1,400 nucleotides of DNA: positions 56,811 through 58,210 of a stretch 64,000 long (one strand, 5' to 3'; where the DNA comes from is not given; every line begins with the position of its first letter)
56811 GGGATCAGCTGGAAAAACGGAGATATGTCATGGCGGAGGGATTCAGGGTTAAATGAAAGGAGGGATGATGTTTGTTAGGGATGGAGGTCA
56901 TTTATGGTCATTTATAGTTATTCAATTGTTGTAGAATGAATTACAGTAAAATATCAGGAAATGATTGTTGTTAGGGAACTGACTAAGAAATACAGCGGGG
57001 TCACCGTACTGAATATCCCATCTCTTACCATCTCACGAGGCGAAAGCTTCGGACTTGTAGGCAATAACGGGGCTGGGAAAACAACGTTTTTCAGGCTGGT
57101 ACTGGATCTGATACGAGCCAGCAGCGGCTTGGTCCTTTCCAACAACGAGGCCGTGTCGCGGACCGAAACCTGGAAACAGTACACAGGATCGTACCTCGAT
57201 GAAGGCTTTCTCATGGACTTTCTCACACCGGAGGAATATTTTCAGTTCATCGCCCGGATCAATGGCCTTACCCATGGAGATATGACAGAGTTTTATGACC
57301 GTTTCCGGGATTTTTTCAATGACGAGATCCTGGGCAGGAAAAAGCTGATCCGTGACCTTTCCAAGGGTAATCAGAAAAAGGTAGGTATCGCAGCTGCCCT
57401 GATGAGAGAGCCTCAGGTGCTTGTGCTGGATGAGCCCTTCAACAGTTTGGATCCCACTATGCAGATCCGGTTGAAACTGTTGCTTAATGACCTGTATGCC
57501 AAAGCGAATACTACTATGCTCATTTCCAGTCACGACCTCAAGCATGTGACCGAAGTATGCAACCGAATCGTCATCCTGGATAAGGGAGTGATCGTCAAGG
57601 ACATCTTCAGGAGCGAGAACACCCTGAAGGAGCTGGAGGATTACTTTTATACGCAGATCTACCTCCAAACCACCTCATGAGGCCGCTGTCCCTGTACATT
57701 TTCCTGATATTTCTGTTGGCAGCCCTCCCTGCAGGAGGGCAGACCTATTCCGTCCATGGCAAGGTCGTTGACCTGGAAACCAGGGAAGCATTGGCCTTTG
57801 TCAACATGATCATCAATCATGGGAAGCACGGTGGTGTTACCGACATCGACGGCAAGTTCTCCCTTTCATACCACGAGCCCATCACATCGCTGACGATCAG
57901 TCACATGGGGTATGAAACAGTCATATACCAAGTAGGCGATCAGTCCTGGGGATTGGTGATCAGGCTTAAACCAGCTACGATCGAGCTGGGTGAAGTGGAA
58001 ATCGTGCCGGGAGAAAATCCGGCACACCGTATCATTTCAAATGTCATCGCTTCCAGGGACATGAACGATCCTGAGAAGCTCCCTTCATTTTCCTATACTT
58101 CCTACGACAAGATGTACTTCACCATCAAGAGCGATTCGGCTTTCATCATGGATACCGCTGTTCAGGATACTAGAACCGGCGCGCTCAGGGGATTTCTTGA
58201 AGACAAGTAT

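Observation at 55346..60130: Translationally coupled 6+6-TM protein / ABC ATPase / CarboxypepD_reg barrel: an envelope module with no assigned function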

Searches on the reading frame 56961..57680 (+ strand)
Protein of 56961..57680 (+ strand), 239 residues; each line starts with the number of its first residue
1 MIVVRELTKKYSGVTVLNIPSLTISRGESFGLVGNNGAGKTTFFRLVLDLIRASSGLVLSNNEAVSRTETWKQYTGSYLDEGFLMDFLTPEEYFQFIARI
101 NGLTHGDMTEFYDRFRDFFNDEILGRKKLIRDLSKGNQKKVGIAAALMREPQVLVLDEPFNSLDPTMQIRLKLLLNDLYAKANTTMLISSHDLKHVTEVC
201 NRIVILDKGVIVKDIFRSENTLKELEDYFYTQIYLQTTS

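Call 3: search_protein_families(library=pfam, proteins=[window:56961-57680:+], max_evalue=0.01)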
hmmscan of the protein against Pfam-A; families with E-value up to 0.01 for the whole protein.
window:56961-57680:+ (239 aa): 4 families
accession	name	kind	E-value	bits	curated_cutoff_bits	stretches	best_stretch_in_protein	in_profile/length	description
PF00005.33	ABC_tran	-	4e-22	79.7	25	1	18-161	2-137/137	ABC transporter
PF13304.12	AAA_21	-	1.2e-13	52.2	27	2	129-192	234-299/304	AAA domain, putative AbiEii toxin, Type IV TA system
PF07728.20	AAA_5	-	0.002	18.6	22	0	32-69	4-41/139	AAA domain (dynein-related subfamily)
PF13401.12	AAA_22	-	0.0057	17.4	27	0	32-186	10-118/130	AAA domain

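Call 4: search_protein_families(library=ncbifam, proteins=[window:56961-57680:+], max_evalue=0.01)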
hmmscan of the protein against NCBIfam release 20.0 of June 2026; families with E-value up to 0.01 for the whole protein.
window:56961-57680:+ (239 aa): 185 families (the best 25 are shown)
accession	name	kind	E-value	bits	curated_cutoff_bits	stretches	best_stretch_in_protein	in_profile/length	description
TIGR03522.1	GldA_ABC_ATP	equivalog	9.5e-35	120.5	402.6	1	2-215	3-214/301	gliding motility-associated ABC transporter ATP-binding subunit GldA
TIGR03740.1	galliderm_ABC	subfamily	2.7e-33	115.5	309.75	1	4-232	3-221/223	lantibiotic protection ABC transporter ATP-binding subunit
TIGR01188.1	drrA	subfamily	3e-32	112.1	312.45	1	9-223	1-212/302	daunorubicin resistance ABC transporter, ATP-binding protein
TIGR04406.1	LPS_export_lptB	equivalog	3.7e-30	105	240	1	2-214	2-216/239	LPS export ABC transporter ATP-binding protein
TIGR02315.1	ABC_phnC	equivalog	4.4e-29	101.6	266.1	2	131-219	144-232/243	phosphonate ABC transporter ATP-binding protein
NF000355.4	ribo_prot_ABC_F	equivalog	9.8e-29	100.6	380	1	2-211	3-192/499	ribosomal protection-like ABC-F family protein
TIGR04521.1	ECF_ATPase_2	equivalog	7.7e-28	97.4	330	2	132-215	144-227/279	energy-coupling factor transporter ATPase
NF040933.2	ABC_arch_GlcV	equivalog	1.7e-27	96.2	450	2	130-212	139-221/357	glucose ABC transporter ATP-binding protein GlcV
NF010060.0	PRK13537.1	equivalog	4.1e-27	94.9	521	1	2-210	16-223/314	nodulation factor ABC transporter ATP-binding protein NodI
NF043075.1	MMSYN1_0197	equivalog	4.3e-27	95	550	1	2-228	3-227/341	spermidine/putrescine ABC transporter ATP-binding protein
NF006987.0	PRK09452.1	equivalog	5.3e-27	94.5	482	1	2-213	18-228/378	spermidine/putrescine ABC transporter ATP-binding protein PotA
TIGR00968.1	3a0106s01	subfamily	5.9e-27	94.7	342.75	1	2-213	1-211/237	sulfate ABC transporter ATP-binding protein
NF007739.0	PRK10419.1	subfamily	6.1e-27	94.8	354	2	128-218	147-237/268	nickel ABC transporter ATP-binding protein NikE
TIGR02769.1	nickel_nikE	equivalog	1.9e-26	93.1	332.55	2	127-219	145-237/265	nickel import ATP-binding protein NikE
TIGR03410.1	urea_trans_UrtE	equivalog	1e-25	90.6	285.8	1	4-224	3-223/230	urea ABC transporter ATP-binding subunit UrtE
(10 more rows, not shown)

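Call 35: search_solved_structures(query=window:56961-57677:+, max_evalue=1e-20)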
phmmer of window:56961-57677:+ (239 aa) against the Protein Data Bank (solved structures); distinct sequences matched with E-value up to 1e-20: 63 (the best 60 are shown).
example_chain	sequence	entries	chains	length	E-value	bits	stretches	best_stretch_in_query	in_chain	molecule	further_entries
8edw_A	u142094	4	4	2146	3.9e-35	124.9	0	2-209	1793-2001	Phospholipid-transporting ATPase ABCA7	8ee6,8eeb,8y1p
8eop_A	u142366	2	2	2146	2.7e-34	122.1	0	2-209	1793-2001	Phospholipid-transporting ATPase ABCA7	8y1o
7w01_A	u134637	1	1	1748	1.2e-33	119.9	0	2-209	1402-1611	Phospholipid-transporting ATPase ABCA3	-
7w02_A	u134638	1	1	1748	8.6e-33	117.2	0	2-209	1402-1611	Phospholipid-transporting ATPase ABCA3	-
7lkp_A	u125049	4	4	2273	1.7e-31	113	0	4-228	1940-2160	Retinal-specific phospholipid-transporting ATPase ABCA4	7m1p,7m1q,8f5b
7e7i_A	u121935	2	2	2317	1.8e-31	112.9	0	4-228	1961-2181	Retinal-specific phospholipid-transporting ATPase ABCA4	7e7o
7tby_A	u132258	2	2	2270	6.4e-31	111.1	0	20-211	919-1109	ATP-binding cassette, sub-family A (ABC1), member 1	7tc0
7tbz_A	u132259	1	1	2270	6.4e-31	111.1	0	20-211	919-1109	ATP-binding cassette, sub-family A (ABC1), member 1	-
7tdt_A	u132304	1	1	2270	6.4e-31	111.1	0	20-211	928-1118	Phospholipid-transporting ATPase ABCA1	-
5xjy_A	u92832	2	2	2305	6.7e-31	111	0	20-211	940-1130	ATP-binding cassette sub-family A member 1 | Phospholipid-transporting ATPase ABCA1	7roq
7lkz_A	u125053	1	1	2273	1.2e-30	110.2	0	4-228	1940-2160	Retinal-specific phospholipid-transporting ATPase ABCA4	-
7e7q_A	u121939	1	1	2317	1.3e-30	110.1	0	4-228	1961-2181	Retinal-specific phospholipid-transporting ATPase ABCA4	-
7tbw_A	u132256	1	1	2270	4.5e-30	108.3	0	20-211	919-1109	ATP-binding cassette, sub-family A (ABC1), member 1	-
8s7v_K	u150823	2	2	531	4.3e-29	105.1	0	21-214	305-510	Glycine betaine/carnitine/choline transport ATP-binding protein OpuCA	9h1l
8wd9_D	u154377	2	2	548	1.2e-26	97.1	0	121-219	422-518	Probable dipeptide-transport ATP-binding protein ABC transporter DppD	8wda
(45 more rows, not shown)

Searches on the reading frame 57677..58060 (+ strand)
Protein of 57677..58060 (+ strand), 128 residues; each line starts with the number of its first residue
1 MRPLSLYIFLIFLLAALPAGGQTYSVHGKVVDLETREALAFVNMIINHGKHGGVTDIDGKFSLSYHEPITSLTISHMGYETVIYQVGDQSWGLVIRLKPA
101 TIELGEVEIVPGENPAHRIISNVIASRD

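Call 30: search_protein_families(library=pfam, proteins=[window:57677-58000:+], max_evalue=10)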
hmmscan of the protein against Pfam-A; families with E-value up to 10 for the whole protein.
window:57677-58000:+ (108 aa): 6 families
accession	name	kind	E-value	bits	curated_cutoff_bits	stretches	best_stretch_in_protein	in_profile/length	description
PF13715.12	CarbopepD_reg_2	-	5.7e-14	52.4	32.2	1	26-107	1-86/88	CarboxypepD_reg-like domain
PF13620.12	CarboxypepD_reg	-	0.00011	22.9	32.3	1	25-85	1-65/82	Carboxypeptidase regulatory-like domain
PF07667.16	DUF1600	-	0.019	15.6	25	1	6-45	50-88/112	Protein of unknown function (DUF1600)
PF23591.1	CILP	-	0.049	14.1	27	1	25-72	6-52/90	Cartilage intermediate layer protein 1-like domain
PF08194.17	DIM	-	0.14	12.8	20.8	1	1-21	1-24/36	DIM protein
PF15976.11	CooC_C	-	0.18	12.3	29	1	25-78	18-68/93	CS1-pili formation C-terminal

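Call 72: search_solved_structures(query=window:57677-58060:+, max_evalue=0.01, show_alignments=4)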
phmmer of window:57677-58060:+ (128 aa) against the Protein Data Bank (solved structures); distinct sequences matched with E-value up to 0.01: 2.
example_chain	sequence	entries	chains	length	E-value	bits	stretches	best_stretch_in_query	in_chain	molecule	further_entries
8aa4_A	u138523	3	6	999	6.6e-07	32.6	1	8-110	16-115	SusC homolog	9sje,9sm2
9hfj_A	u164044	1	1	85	3.3e-06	30.3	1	21-89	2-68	SusC homolog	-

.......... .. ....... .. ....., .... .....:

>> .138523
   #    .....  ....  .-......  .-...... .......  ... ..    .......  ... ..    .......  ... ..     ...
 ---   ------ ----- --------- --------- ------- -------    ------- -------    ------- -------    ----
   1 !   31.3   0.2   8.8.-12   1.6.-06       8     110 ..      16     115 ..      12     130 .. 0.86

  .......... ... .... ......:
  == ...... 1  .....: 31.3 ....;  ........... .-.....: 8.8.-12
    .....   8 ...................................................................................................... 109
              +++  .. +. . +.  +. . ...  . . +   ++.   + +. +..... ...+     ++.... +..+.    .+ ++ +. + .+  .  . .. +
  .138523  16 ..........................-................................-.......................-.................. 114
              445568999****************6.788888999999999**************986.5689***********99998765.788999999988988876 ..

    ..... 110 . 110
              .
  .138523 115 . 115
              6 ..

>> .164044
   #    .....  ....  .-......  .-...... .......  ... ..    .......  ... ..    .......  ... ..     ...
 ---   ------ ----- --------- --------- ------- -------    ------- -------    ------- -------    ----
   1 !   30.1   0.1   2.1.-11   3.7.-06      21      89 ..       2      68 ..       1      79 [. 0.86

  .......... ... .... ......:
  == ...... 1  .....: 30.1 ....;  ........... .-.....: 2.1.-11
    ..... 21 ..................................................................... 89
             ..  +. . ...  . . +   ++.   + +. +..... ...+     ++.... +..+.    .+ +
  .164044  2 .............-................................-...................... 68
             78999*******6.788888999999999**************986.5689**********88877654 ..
